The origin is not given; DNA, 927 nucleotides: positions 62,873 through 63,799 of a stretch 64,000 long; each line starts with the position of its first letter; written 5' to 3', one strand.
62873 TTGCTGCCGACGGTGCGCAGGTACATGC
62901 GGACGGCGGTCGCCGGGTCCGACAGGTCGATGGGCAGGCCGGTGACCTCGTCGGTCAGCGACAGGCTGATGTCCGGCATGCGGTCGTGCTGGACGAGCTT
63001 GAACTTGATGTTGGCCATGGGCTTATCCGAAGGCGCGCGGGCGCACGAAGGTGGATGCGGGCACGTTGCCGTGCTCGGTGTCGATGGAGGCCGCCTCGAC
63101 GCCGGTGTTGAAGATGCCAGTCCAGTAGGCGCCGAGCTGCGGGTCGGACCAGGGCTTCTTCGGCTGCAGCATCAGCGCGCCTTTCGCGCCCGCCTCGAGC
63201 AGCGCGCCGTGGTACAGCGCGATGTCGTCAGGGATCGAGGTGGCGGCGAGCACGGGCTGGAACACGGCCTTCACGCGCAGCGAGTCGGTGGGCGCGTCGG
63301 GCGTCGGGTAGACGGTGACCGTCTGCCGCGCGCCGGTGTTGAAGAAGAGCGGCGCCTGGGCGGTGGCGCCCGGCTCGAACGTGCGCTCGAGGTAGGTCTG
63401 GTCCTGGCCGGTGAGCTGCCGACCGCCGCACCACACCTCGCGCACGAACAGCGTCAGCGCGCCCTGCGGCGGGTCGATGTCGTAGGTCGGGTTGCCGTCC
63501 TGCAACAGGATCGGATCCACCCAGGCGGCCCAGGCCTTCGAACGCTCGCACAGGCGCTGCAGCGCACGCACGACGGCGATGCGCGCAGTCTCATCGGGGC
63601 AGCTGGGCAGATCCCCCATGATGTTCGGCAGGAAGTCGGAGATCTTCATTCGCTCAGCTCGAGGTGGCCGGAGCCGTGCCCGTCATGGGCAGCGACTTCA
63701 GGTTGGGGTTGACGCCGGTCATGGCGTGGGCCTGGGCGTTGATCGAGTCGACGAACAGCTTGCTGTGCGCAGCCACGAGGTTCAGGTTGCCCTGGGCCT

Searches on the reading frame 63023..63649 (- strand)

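Call 64: search_protein_families(library=pfam, proteins=[window:63023-63649:-], max_evalue=0.01)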
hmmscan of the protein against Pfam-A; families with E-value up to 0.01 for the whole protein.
window:63023-63649:- (208 aa): 1 family
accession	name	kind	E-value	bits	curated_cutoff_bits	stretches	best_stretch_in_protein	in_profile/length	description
PF24175.2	SU10_adaptor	-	6e-10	40.3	27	1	12-187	15-181/194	SU10 adaptor protein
